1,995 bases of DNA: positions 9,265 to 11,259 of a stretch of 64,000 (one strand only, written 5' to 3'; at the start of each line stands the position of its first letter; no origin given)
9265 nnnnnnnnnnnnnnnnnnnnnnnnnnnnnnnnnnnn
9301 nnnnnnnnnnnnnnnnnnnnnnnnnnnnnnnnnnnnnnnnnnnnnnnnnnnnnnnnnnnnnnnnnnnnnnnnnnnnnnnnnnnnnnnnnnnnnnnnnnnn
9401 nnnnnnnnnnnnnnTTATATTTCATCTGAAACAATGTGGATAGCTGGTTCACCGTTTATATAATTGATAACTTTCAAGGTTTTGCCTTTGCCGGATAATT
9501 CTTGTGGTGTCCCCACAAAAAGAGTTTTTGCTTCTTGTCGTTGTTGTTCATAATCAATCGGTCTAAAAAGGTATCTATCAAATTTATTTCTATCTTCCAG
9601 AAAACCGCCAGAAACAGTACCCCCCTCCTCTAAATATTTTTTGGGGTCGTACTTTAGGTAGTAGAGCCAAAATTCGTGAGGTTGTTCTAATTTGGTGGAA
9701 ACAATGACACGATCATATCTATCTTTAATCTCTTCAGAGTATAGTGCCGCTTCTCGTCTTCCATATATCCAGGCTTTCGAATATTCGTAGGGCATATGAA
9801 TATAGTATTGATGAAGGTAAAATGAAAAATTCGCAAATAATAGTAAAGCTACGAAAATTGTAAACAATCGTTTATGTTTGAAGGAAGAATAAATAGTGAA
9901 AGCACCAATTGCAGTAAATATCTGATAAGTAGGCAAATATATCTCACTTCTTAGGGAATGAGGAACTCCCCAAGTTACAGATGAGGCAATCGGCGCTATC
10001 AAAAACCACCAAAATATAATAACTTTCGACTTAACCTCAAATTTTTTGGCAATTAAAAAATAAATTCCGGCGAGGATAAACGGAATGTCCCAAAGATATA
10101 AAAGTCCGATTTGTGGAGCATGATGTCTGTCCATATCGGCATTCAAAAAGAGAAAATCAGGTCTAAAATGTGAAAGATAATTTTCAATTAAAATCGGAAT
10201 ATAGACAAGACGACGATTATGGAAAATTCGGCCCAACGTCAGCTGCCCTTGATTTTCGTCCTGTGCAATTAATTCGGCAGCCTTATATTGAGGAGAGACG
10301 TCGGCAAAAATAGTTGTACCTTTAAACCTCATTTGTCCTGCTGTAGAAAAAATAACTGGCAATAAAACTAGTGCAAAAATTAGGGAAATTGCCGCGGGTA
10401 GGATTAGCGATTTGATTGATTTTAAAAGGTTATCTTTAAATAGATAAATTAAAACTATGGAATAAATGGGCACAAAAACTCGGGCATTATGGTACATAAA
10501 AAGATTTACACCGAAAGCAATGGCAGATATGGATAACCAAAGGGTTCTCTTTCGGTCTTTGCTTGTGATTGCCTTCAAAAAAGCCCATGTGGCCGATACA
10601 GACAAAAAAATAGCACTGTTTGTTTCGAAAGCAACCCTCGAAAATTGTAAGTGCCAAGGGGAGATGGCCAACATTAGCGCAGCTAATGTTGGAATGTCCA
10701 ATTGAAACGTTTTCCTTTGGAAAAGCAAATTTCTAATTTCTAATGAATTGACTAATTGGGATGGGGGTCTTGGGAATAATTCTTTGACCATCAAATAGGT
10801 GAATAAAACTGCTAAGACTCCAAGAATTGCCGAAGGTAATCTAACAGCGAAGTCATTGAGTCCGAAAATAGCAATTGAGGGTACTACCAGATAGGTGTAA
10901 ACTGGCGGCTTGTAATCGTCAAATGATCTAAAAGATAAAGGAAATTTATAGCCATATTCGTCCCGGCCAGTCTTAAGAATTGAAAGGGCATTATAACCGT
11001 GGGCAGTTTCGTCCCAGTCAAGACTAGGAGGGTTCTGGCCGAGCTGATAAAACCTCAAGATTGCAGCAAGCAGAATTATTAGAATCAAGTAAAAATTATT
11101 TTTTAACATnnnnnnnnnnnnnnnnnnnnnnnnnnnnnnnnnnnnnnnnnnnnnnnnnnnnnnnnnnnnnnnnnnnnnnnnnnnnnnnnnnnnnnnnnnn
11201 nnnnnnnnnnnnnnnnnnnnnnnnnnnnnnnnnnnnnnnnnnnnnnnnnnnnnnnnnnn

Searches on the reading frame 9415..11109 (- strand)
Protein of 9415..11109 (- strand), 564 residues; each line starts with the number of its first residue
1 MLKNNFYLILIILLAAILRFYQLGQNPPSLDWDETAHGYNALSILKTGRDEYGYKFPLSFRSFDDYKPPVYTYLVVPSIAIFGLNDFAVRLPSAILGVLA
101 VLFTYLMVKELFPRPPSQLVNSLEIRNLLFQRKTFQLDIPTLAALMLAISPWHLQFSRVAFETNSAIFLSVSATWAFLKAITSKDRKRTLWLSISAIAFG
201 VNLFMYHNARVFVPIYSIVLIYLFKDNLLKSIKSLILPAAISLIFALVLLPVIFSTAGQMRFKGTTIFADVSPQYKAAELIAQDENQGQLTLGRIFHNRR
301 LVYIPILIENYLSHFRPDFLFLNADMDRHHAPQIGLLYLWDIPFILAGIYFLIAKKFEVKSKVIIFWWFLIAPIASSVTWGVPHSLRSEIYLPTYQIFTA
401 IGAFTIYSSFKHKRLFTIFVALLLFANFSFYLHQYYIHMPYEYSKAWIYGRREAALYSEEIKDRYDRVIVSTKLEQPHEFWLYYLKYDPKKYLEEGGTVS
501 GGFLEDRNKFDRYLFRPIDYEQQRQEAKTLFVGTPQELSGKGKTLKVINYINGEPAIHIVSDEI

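Call 9: search_protein_families(library=pfam, proteins=[window:9415-11109:-], max_evalue=0.01)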
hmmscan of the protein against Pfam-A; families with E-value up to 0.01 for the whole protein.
window:9415-11109:- (564 aa): 1 family
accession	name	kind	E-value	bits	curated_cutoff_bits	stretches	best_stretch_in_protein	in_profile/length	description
PF13231.12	PMT_2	-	1.4e-10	42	26.1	2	67-117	2-52/160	Dolichyl-phosphate-mannose-protein mannosyltransferase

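Call 36: find_homologous_proteins(query=window:9415-11109:-, max_evalue=1e-10)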
Query window:9415-11109:- (564 aa): 2310 proteins with E <= 1e-10 among 8000 candidates; the best 120 are listed.
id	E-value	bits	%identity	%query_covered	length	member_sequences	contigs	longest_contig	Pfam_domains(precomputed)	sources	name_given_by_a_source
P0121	0.0e+0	1266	100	100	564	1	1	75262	PF13231.13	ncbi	-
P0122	8.1e-274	928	73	100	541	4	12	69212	PF02366.25,PF13231.13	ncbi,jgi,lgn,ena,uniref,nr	ncbi:hypothetical protein A2693_04610 [Candidatus Curtissbacteria bacterium RIFCSPHIGHO2_01_FULL_40_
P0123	2.0e-272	923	72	100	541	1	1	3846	PF02366.25,PF13231.13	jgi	-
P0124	2.2e-272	923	71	100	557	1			PF13231.13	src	-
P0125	2.0e-271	920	72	99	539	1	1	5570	PF02366.25,PF13231.13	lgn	-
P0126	2.1e-271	920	72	100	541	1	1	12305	PF02366.25,PF13231.13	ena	-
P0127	2.6e-271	920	73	100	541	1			PF02366.25,PF13231.13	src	-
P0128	4.2e-270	916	71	99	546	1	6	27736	PF02366.25,PF13231.13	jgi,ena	-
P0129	3.9e-268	909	71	100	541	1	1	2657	PF02366.25,PF13231.13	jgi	-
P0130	4.7e-268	909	71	98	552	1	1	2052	PF13231.13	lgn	-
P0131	7.4e-268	908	71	99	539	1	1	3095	PF02366.25,PF13231.13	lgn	-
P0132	8.8e-268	908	71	99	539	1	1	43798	PF02366.25,PF13231.13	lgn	-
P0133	1.1e-267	908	71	99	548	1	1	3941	PF02366.25,PF13231.13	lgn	-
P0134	3.9e-267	906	71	100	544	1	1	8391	PF02366.25,PF13231.13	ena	-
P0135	7.6e-267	905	72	99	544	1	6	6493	PF02366.25,PF13231.13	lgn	-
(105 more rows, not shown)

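Call 60: find_encoding_contigs(protein=P0122, flank=10000, max_places=2)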
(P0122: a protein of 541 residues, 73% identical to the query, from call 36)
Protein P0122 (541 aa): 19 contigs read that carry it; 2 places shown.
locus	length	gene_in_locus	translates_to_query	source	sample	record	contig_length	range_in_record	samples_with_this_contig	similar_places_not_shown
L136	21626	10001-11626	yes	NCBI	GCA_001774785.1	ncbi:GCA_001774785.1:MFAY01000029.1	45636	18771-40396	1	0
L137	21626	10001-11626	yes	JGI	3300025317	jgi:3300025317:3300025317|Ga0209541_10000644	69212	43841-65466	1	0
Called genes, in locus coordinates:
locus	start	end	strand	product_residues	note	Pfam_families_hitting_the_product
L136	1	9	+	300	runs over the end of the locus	PF00535:Glycos_transf_2, PF13641:Glyco_tranf_2_3, PF13632:Glyco_trans_2_3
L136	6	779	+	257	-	PF00535:Glycos_transf_2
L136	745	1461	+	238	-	-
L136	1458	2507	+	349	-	PF13439:Glyco_transf_4 (weak), PF00534:Glycos_transf_1, PF13692:Glyco_trans_1_4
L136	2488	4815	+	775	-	PF09586:YfhO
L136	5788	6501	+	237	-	PF00535:Glycos_transf_2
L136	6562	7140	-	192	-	-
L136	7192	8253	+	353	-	PF01979:Amidohydro_1, PF12890:DHOase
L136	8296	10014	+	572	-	PF10131:PTPS_related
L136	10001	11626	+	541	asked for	PF02366:PMT, PF13231:PMT_2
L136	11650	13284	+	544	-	PF13231:PMT_2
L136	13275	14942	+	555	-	PF02366:PMT, PF13231:PMT_2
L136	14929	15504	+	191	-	-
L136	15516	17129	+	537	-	PF02366:PMT, PF13231:PMT_2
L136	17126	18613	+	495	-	PF02366:PMT, PF13231:PMT_2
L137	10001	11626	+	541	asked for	PF02366:PMT, PF13231:PMT_2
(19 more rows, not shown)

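Call 66: find_encoding_contigs(protein=P0121, flank=10000, max_places=3)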
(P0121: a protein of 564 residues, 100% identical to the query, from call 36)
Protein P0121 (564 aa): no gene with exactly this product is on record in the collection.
